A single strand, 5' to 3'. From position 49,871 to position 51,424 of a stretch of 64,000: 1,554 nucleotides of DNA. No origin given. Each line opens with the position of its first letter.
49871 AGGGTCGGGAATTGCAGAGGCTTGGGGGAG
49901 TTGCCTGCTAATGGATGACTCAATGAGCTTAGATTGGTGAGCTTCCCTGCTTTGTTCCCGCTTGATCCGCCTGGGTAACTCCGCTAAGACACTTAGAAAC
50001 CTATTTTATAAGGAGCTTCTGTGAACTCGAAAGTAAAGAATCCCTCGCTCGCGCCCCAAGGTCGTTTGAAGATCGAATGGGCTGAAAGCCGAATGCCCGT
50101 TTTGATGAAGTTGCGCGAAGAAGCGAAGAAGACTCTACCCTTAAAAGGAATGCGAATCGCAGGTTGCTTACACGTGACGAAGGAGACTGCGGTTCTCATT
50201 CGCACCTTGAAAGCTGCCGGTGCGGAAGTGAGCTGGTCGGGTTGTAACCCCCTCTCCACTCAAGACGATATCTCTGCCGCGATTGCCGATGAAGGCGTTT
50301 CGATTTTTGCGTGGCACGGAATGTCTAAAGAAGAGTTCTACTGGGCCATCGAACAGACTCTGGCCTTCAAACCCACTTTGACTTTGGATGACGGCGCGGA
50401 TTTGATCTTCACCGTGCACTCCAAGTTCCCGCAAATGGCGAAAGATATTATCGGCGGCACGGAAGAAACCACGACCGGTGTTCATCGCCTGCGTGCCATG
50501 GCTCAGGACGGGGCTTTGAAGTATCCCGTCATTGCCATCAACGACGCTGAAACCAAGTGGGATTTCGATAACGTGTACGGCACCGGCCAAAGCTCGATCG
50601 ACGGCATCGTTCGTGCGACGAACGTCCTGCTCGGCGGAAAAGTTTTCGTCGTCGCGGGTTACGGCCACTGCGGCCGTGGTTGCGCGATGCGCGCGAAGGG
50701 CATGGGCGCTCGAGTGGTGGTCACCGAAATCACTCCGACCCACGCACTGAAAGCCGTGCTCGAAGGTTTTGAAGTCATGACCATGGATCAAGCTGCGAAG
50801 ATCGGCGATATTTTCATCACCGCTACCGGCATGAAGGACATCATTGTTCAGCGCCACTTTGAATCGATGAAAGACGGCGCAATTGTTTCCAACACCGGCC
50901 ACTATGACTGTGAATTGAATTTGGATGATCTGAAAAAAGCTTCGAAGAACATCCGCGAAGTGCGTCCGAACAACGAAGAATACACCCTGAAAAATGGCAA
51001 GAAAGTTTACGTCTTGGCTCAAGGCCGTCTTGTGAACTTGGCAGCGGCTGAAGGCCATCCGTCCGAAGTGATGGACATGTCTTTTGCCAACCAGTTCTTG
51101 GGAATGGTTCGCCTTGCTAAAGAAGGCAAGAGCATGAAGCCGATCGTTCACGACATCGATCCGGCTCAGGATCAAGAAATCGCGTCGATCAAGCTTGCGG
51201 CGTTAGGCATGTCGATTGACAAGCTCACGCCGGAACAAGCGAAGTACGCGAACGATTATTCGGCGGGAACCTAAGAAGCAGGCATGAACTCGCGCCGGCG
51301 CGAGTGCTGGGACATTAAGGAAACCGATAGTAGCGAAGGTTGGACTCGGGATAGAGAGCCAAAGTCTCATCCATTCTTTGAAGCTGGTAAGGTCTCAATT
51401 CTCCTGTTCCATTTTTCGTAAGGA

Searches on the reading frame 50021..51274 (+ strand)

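Call 96: search_protein_families(library=pfam, proteins=[window:50021-51274:+], max_evalue=0.001)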
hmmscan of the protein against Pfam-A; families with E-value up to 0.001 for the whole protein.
window:50021-51274:+ (417 aa): 4 families
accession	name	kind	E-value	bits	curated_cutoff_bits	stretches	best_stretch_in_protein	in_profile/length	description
PF05221.23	AdoHcyase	-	9.6e-75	251.9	25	2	3-134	2-138/299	S-adenosyl-L-homocysteine hydrolase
PF00670.27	AdoHcyase_NAD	-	1.2e-58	198.2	27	1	184-344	1-161/162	S-adenosyl-L-homocysteine hydrolase, NAD binding domain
PF02826.25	2-Hacid_dh_C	-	6.2e-09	35.9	25.1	1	204-294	34-128/178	D-isomer specific 2-hydroxyacid dehydrogenase, NAD binding domain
PF07991.19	KARI_N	-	7.3e-05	22.8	20.6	1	204-289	2-91/165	Acetohydroxy acid isomeroreductase, NADPH-binding domain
